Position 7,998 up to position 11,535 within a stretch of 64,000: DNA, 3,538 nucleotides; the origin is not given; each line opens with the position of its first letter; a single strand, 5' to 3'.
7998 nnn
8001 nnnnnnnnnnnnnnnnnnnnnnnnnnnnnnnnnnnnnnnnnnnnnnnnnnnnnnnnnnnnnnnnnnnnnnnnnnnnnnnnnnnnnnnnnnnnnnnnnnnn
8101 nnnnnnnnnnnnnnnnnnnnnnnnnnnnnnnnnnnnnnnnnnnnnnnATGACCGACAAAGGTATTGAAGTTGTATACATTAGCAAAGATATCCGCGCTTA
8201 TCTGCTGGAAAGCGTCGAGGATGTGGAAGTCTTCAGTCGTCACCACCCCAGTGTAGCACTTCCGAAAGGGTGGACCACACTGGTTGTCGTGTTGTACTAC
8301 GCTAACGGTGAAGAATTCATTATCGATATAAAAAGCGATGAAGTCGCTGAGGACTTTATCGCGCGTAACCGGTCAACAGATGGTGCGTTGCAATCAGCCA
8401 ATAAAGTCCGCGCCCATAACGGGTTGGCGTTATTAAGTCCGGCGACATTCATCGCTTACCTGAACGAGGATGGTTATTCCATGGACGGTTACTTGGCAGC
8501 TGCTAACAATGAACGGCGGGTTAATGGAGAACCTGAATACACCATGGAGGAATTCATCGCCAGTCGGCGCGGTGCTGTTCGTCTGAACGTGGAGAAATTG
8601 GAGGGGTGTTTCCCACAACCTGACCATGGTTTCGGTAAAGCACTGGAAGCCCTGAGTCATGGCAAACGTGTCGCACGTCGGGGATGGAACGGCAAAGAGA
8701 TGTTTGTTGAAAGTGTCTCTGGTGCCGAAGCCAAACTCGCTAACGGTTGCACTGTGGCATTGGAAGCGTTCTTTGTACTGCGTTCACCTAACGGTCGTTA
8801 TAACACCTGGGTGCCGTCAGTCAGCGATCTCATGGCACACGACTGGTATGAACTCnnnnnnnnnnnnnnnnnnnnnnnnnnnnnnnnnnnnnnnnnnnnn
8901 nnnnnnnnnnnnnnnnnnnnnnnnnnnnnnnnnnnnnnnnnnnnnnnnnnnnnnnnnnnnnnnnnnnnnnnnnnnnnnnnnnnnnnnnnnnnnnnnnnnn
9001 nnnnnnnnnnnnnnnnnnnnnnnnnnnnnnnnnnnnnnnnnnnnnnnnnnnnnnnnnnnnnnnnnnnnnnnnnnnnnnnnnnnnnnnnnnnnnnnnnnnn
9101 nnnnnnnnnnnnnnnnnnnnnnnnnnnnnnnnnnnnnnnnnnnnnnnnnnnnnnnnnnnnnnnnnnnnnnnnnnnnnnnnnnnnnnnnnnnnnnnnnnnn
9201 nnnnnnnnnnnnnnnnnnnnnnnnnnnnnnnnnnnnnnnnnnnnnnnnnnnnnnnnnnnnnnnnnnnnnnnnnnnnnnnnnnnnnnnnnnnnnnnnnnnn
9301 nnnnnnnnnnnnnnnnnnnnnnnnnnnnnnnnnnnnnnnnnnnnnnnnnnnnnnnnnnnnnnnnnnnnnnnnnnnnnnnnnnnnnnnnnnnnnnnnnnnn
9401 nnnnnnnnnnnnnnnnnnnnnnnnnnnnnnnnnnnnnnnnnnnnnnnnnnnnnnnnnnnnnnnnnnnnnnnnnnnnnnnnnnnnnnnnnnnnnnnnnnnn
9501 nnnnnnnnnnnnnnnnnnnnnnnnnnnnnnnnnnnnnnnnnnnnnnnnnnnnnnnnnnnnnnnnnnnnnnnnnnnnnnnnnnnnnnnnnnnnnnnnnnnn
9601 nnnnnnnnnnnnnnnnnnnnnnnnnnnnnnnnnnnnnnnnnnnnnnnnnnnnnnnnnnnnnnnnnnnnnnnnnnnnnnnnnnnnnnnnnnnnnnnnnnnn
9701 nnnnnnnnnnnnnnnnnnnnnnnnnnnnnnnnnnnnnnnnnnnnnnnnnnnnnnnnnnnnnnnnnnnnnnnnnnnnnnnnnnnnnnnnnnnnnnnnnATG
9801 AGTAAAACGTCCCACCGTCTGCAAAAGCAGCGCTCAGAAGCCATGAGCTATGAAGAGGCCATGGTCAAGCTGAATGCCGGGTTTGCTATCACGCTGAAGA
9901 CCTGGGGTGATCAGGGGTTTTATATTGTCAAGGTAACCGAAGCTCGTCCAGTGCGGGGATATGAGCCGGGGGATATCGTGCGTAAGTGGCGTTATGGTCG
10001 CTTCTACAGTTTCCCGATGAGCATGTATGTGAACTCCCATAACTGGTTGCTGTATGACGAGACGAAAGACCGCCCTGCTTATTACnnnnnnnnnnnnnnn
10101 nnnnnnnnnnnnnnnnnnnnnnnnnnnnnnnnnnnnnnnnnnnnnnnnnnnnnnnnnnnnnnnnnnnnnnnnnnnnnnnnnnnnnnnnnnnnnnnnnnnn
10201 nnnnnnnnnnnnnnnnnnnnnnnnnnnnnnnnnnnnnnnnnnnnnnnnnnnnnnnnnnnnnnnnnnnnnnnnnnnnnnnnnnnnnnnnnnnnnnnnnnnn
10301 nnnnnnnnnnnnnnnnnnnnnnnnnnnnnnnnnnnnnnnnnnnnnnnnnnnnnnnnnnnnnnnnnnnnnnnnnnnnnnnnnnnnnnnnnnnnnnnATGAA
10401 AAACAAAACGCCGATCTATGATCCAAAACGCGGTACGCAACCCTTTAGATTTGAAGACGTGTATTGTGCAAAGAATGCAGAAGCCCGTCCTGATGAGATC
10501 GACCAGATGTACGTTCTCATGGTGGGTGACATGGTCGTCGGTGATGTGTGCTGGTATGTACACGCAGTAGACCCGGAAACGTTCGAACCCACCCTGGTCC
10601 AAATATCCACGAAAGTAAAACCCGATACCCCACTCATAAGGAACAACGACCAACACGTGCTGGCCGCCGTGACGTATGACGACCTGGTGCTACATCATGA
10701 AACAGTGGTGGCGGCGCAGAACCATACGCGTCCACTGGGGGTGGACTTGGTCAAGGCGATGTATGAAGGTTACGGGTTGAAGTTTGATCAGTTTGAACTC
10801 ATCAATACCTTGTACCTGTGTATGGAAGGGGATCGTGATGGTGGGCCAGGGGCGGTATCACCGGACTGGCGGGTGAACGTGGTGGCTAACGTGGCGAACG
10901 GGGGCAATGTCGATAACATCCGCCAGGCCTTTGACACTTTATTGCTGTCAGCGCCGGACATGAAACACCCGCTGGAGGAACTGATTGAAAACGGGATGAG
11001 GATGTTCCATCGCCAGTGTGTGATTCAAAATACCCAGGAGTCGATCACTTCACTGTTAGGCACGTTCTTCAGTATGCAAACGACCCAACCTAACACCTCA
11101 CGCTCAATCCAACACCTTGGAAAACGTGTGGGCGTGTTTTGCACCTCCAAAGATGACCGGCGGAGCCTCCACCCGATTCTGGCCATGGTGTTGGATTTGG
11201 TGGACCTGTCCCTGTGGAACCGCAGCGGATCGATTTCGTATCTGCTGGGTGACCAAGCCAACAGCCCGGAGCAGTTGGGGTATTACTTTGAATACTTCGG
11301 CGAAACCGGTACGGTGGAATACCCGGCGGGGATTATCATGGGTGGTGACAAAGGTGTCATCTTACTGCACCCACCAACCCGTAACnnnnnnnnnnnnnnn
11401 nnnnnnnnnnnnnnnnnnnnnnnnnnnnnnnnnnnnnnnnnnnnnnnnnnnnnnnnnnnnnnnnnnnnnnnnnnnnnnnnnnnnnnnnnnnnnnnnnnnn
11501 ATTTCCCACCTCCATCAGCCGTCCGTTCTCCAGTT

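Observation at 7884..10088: Tandem array of anti-defence 'sponge'-like genes behind the DNA polymerase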

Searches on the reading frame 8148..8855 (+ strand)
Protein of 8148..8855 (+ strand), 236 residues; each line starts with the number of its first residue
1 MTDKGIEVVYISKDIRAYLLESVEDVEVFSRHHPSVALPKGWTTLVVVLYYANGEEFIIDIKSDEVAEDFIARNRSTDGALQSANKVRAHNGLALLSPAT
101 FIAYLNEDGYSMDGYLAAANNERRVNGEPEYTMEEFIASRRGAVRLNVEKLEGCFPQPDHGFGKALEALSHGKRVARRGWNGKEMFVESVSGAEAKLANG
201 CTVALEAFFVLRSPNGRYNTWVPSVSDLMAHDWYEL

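Call 3: search_protein_families(library=pfam, proteins=[window:8148-8855:+], max_evalue=1)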
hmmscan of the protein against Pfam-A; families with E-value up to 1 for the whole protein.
window:8148-8855:+ (236 aa): 1 family
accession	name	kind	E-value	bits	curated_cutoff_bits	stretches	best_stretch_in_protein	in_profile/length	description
PF11195.14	Tad2-like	-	3.4e-20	72.8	25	1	162-235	3-72/73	Thoeris anti-defense 2-like domain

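Call 4: search_protein_families(library=phrogs, proteins=[window:8148-8855:+], max_evalue=0.1)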
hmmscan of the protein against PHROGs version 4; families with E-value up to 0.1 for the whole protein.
window:8148-8855:+ (236 aa): 4 families
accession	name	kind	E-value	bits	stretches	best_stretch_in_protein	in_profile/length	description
phrog_872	-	unknown function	1.4e-20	75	1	115-233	56-168/172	-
phrog_1048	-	unknown function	4.1e-17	63.8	1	161-235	111-193/211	-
phrog_30130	-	unknown function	6.1e-10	39.7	1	163-233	179-256/262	-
phrog_643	-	transcription regulation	0.06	14.6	0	217-233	53-69/84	transcriptional regulator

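Call 6: search_protein_families(library=padloc, proteins=[window:8148-8855:+], max_evalue=1)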
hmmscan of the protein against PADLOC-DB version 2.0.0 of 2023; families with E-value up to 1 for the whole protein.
window:8148-8855:+ (236 aa): 0 families

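Call 8: search_solved_structures(query=window:8148-8855:+, max_evalue=1, show_alignments=3)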
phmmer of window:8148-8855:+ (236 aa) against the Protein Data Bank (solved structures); distinct sequences matched with E-value up to 1: 12.
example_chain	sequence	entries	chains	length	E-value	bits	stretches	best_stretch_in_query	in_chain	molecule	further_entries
9eib_A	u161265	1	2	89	2.4e-13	53.5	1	161-233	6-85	Prophage anti-Thoeris 2 (ModTad2)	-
8v3e_E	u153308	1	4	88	2.5e-13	53.4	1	161-233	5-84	Tad2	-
8wjd_A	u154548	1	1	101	1.7e-09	40.8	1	161-195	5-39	SptTad2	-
8wje_B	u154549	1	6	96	1.1e-08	38.1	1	159-233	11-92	Gp34.65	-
8sme_A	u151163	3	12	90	1.5e-08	37.7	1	161-233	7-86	Gp34.65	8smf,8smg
8kbi_A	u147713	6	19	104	4.9e-07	32.8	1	162-187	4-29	Inhibitor of Type II CRISPR-Cas system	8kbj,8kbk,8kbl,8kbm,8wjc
9kzr_A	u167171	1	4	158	8.6e-07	32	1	161-187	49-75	AcrIIA7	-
1h4h_A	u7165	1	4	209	0.35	13.7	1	71-132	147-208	XYLANASE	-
4wbt_A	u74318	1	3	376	0.36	13.6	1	71-126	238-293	Probable histidinol-phosphate aminotransferase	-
9qt5_X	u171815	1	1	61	0.55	13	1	161-210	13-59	Large ribosomal subunit protein bL28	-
1h4g_A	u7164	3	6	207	0.73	12.6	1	71-129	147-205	XYLANASE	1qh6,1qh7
2f6b_A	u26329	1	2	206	0.85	12.4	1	71-129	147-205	Family 11 Xylanase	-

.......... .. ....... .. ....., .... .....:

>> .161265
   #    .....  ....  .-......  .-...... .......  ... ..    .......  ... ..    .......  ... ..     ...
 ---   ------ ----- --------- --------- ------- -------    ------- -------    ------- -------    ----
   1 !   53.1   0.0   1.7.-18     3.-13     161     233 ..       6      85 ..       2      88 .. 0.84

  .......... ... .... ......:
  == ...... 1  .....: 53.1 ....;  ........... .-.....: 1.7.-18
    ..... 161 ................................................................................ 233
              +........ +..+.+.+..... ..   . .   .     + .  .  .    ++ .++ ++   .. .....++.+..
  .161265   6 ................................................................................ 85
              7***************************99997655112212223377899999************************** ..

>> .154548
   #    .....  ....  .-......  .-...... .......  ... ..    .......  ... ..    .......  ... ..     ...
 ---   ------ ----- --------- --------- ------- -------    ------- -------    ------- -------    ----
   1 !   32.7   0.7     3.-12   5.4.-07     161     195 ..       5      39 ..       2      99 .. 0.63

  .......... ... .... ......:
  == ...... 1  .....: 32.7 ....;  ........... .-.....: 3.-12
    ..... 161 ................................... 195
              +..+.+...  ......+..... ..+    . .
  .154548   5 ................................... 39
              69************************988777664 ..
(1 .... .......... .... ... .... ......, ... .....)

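Call 15: find_related_loci(query=window:8148-8855:+, collection=viral_contigs, flank=6000)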
Query window:8148-8855:+ (236 aa) in viral_contigs; peptide patterns used: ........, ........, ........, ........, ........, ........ (x = any residue, [..] = any of these).
23 stretches matched a pattern; 18 encode a relative of the query (tblastn E <= 1e-3); 18 distinct loci.
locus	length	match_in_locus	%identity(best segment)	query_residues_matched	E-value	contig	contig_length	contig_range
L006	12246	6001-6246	44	162-234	2e-16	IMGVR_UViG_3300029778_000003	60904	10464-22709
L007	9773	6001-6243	40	162-233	2e-13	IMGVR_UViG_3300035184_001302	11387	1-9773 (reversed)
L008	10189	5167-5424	37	156-234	6e-13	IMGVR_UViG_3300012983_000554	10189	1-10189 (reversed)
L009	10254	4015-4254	41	162-233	2e-12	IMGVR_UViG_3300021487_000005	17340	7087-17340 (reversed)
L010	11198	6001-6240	41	162-233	2e-12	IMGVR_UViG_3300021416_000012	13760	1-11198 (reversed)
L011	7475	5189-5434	39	161-233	2e-12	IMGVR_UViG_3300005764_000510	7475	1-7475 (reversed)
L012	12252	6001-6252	39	162-233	9e-12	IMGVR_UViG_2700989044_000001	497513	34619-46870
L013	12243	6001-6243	37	162-233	1e-11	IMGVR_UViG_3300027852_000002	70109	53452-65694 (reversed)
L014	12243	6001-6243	41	162-233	1e-11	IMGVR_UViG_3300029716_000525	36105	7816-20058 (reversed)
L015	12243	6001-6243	41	162-233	1e-11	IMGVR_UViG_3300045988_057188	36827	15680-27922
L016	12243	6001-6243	37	162-233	1e-11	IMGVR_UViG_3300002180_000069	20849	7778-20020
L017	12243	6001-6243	41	162-233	1e-11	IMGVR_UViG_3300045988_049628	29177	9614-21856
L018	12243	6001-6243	37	162-233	3e-11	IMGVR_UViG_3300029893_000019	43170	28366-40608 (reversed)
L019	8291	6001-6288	35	146-233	4e-11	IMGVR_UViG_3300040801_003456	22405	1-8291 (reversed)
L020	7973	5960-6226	37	162-236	8e-11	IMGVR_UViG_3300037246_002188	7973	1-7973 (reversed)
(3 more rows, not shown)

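Call 86: search_dna_similar(query=window:8148-8855:+, collection=phages, mode=protein, max_rows=25, max_evalue=0.001)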
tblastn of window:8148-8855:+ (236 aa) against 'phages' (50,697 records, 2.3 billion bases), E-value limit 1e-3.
Records with a match: 298; places in all: 309; records where one place covers at least 80% of the query: 1.
Best place of each record, by identity: <60% 298.
By first word of the organism name: Escherichia 56; Vibrio 43; Listeria 37; Bacillus 30; Klebsiella 27; Brevibacillus 13; Pseudomonas 10; Stenotrophomonas 8; Pectobacterium 6; Rhizobium 6; and 34 more.
By host as written in the record: Listeria monocytogenes 29; Escherichia coli 26; - 26; Vibrio parahaemolyticus 13; Brevibacillus laterosporus 13; Klebsiella pneumoniae 11; Stenotrophomonas maltophilia 8; Escherichia sp. 4; and 118 more.
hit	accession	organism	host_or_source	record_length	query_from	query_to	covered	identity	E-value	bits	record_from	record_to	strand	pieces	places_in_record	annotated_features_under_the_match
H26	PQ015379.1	Pseudomonas phage HRDY3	Pseudomonas sp.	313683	37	235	84%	25.8%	5e-6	53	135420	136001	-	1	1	hypothetical protein (x2)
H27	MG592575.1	Vibrio phage 1.205.O._10N.222.51.A7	Vibrio tasmaniensis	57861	73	234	69%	27.6%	2e-6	54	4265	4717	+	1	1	protein of unknown function DUF2829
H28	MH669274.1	Escherichia phage PD38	Escherichia coli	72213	107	233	54%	31.8%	2e-7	57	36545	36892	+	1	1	hypothetical protein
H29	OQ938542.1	Escherichia phage vB_EcoP_PE007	Escherichia coli Ef-238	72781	107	233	54%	31.3%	6e-8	58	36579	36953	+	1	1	record has no annotation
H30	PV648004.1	Vibrio phage JSF38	Vibrio cholerae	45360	151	233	35%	42.4%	2e-8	60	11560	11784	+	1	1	hypothetical protein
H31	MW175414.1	Escherichia phage VEc25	Escherichia coli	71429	143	233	39%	37.9%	3e-7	56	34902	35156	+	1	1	DUF2829 domain-containing protein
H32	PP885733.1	Pantoea phage Survivor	Pantoea sp.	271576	158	236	33%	43.4%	6e-12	71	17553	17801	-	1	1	hypothetical protein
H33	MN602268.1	Bacteriophage DSS3_MAL1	-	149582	148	236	38%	37.8%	3e-8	59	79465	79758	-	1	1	hypothetical protein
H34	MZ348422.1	Kosakonia phage Kc263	Kosakonia cowanii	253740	162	236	32%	44.7%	3e-9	62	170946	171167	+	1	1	hypothetical protein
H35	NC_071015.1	Kosakonia phage Kc263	Kosakonia cowanii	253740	162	236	32%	44.7%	3e-9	62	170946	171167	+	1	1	hypothetical protein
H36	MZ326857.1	Stenotrophomonas phage Piffle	Stenotrophomonas maltophilia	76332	129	236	46%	31.0%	1e-7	57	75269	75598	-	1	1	hypothetical protein | putative membrane protein | ribosome_binding_site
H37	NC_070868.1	Stenotrophomonas phage Piffle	Stenotrophomonas maltophilia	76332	129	236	46%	31.0%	1e-7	57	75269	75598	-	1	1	hypothetical protein (x2) | ribosome_binding_site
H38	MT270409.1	Phaeobacter phage MD18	Phaeobacter inhibens DSM 17395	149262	151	236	36%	38.9%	5e-8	59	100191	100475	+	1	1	hypothetical protein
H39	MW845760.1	Erwinia phage pEa_SNUABM_37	Erwinia amylovora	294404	162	236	32%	43.4%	6e-7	56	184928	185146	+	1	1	hypothetical protein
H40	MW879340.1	Erwinia phage pEa_SNUABM_48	Erwinia amylovora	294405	162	236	32%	43.4%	6e-7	56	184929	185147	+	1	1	hypothetical protein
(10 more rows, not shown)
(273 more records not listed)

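Call 88: get_annotated_region(hit=H26, flank=3000)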
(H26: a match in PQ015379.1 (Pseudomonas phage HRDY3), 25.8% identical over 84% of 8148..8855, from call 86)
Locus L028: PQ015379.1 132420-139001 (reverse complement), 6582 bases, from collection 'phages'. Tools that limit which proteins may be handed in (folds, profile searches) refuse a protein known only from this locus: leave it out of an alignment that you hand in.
description: Pseudomonas phage HRDY3, complete genome.
organism: Pseudomonas phage HRDY3 (NCBI taxid 3236930)
taxonomy: Viruses
host: Pseudomonas sp.; source: pond water; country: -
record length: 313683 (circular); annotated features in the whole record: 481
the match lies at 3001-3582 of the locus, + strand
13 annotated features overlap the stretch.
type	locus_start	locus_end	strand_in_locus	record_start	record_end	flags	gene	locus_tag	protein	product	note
CDS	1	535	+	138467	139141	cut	-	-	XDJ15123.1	hypothetical protein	-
CDS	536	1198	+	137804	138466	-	-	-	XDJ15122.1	hypothetical protein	-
CDS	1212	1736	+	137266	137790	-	-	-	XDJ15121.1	hypothetical protein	-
CDS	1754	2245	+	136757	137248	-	-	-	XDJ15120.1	tRNA amidotransferase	-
CDS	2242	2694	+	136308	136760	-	-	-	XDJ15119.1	hypothetical protein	-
CDS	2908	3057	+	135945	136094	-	-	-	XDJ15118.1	hypothetical protein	-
CDS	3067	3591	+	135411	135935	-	-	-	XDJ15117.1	hypothetical protein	-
CDS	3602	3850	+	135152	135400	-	-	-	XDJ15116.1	hypothetical protein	-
CDS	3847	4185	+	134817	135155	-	-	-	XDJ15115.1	hypothetical protein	-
CDS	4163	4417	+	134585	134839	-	-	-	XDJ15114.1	hypothetical protein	-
CDS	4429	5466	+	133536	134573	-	-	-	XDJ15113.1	RNA polymerase sigma factor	-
CDS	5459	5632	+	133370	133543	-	-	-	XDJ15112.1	hypothetical protein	-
CDS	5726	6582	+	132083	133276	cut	-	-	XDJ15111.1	single strand DNA binding protein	-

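Call 89: get_annotated_region(hit=H32, flank=3000)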
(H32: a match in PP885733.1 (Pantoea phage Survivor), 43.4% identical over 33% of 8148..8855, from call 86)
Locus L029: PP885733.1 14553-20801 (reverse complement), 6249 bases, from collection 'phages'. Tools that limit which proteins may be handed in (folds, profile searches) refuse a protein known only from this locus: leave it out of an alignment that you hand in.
description: Pantoea phage Survivor, complete genome.
organism: Pantoea phage Survivor (NCBI taxid 3232176)
taxonomy: Viruses; Duplodnaviria; Heunggongvirae; Uroviricota; Caudoviricetes
host: Pantoea sp.; source: water from James River; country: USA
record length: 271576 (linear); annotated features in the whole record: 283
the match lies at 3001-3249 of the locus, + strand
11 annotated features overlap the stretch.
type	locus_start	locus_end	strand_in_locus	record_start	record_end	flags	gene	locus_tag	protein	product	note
CDS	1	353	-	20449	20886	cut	-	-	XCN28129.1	hypothetical protein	-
CDS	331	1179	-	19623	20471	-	-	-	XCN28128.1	hypothetical protein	-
CDS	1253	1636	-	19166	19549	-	-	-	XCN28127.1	hypothetical protein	-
CDS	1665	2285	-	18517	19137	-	-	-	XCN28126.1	hypothetical protein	-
CDS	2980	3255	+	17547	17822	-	-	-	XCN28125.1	hypothetical protein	-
CDS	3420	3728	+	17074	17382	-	-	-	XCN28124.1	hypothetical protein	-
CDS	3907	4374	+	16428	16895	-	-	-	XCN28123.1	hypothetical protein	-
tRNA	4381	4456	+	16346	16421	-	-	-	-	tRNA-Asn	-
tRNA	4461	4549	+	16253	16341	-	-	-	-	tRNA-Ser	-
CDS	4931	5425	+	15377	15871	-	-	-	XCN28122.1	glutaredoxin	-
CDS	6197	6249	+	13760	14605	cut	-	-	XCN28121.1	hypothetical protein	-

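Call 90: search_protein_families(library=pfam, proteins=[L028:3067-3588:+, L028:3602-3847:+, L028:3847-4182:+, L028:4163-4414:+, L028:2242-2691:+, L029:2980-3252:+, L029:3420-3725:+, L029:3907-4371:+], max_evalue=1)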
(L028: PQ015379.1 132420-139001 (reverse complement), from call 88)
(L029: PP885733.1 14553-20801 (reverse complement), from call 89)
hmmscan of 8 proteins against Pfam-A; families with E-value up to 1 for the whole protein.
L028:3067-3588:+ (174 aa): 1 family
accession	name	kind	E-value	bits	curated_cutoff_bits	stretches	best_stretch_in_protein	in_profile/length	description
PF11195.14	Tad2-like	-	9.7e-19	68.1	25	1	104-170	2-70/73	Thoeris anti-defense 2-like domain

L028:3602-3847:+ (82 aa): 0 families

L028:3847-4182:+ (112 aa): 1 family
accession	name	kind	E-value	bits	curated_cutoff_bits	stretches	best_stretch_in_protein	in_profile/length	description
PF18752.7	DAAD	-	0.21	11.8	25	1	16-77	217-274/291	Dictyosteliid AID/APOBEC-like Deaminase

L028:4163-4414:+ (84 aa): 2 families
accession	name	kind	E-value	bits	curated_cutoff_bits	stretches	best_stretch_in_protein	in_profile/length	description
PF18151.6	DUF5601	-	0.031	14.8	23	1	19-51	25-57/65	Domain of unknown function (DUF5601)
PF19383.4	DUF5958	-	0.076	13.8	23.6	1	20-74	8-62/125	Family of unknown function (DUF5958)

L028:2242-2691:+ (150 aa): 3 families
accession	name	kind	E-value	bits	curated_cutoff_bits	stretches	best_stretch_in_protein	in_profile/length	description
PF20532.3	DUF6747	-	0.029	15.3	27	1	79-104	9-34/55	Family of unknown function (DUF6747)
PF23319.1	CobW_C_DAAF9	-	0.095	13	27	1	68-106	3-43/69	DAAF9 CobW_C-like domain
PF13860.13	FlgD_ig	-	0.25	11.8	27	1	95-130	25-62/79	FlgD Ig-like domain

L029:2980-3252:+ (91 aa): 4 families
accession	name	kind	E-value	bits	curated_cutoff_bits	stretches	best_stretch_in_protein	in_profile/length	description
PF11195.14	Tad2-like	-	4e-16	59.8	25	1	10-90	1-73/73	Thoeris anti-defense 2-like domain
PF21331.3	Isoamylase_C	-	0.058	14.3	27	0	60-90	39-67/107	Isoamylase, C-terminal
PF19714.4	DUF6209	-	0.073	13.3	27.5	1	21-78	158-215/237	Family of unknown function (DUF6209)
PF23826.1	DUF7196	-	0.094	13.4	27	1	36-70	11-48/68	Domain of unknown function (DUF7196)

L029:3420-3725:+ (102 aa): 2 families
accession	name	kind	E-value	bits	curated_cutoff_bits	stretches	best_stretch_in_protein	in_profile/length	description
PF15056.11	NRN1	-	0.016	15.8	27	1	49-76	41-66/89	Neuritin protein family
PF23063.1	CUB_M02D8_5_4th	-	0.067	13.9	30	1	14-87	31-102/123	M02D8_5-like, fourth CUB domain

L029:3907-4371:+ (155 aa): 0 families

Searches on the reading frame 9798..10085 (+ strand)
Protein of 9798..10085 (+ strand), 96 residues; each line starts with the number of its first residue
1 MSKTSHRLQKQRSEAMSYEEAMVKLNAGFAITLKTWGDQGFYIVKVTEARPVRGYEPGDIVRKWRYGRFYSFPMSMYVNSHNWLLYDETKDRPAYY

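Call 3: search_protein_families(library=pfam, proteins=[window:9798-10085:+], max_evalue=1)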
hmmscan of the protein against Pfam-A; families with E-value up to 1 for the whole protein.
window:9798-10085:+ (96 aa): 1 family
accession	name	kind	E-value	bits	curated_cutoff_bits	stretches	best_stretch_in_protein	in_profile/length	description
PF11195.14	Tad2-like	-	0.0093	16.9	25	1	16-50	1-32/73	Thoeris anti-defense 2-like domain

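Call 4: search_protein_families(library=phrogs, proteins=[window:9798-10085:+], max_evalue=0.1)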
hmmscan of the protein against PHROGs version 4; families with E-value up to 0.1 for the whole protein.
window:9798-10085:+ (96 aa): 1 family
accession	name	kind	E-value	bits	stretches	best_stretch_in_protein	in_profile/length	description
phrog_1048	-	unknown function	6.2e-05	24.1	1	6-51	100-147/211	-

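Call 6: search_protein_families(library=padloc, proteins=[window:9798-10085:+], max_evalue=1)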
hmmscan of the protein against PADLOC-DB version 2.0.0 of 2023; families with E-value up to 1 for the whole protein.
window:9798-10085:+ (96 aa): 0 families

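Call 27: search_solved_structures(query=A4, max_evalue=10, show_alignments=3)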
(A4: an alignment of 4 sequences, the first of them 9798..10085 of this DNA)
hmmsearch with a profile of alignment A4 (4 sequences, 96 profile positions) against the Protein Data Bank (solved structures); distinct sequences matched with E-value up to 10: 0.

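Call 31: find_homologous_proteins(query=A4, max_evalue=1)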
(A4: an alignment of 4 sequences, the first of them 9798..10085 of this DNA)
Query A4 (4 sequences) (96 aa, profile of the alignment): 2 proteins with E <= 1 among 2 candidates.
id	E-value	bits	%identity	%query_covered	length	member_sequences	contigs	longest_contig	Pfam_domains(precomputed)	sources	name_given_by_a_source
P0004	3.8e-63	227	100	100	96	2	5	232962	-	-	-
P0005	3.5e-47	176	77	97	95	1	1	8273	-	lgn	-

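Call 61: search_protein_families(library=pfam, proteins=[P0005], max_evalue=10)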
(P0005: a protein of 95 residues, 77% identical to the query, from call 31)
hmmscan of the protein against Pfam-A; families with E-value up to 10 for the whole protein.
P0005 (95 aa): 1 family
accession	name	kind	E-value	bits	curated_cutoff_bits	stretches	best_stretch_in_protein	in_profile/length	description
PF11195.14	Tad2-like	-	0.00044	21.2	25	1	16-51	1-36/73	Thoeris anti-defense 2-like domain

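Call 101: search_protein_families(library=phrogs, proteins=[P0005], max_evalue=1)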
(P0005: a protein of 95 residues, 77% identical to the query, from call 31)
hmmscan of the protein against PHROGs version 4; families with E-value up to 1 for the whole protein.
P0005 (95 aa): 3 families
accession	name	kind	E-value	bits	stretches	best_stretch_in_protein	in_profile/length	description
phrog_1048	-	unknown function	8.9e-06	26.8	1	4-53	98-150/211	-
phrog_872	-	unknown function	0.0076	17.2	1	11-51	84-124/172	-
phrog_20358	-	unknown function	0.33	12.2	1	54-79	18-47/61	-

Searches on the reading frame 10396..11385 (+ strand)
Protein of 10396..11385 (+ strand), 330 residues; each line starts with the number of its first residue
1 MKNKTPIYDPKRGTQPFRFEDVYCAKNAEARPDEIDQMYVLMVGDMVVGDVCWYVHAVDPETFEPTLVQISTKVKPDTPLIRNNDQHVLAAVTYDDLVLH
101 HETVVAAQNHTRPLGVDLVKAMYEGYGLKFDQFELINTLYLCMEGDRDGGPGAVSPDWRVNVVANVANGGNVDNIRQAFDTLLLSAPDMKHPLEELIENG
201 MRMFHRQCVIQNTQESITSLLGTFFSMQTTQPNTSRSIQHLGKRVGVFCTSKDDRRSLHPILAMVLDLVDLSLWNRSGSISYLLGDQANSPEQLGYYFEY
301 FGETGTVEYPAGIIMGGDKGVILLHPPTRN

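Call 3: search_protein_families(library=pfam, proteins=[window:10396-11385:+], max_evalue=1)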
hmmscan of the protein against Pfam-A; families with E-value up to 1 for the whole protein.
window:10396-11385:+ (330 aa): 1 family
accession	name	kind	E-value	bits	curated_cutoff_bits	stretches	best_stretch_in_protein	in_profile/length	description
PF07366.18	SnoaL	-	0.16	12.3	28.4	0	144-203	13-71/126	SnoaL-like polyketide cyclase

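Call 4: search_protein_families(library=phrogs, proteins=[window:10396-11385:+], max_evalue=0.1)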
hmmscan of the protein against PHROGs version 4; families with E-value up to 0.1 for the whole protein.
window:10396-11385:+ (330 aa): 1 family
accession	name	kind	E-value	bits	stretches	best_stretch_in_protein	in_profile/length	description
phrog_3430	-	head and packaging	0.02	14.4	1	2-78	5-78/554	virion structural protein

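Call 96: search_dna_similar(query=window:10396-11385:+, collection=phages, mode=protein, max_rows=10, max_evalue=0.001)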
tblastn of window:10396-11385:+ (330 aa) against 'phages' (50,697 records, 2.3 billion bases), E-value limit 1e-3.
No match.
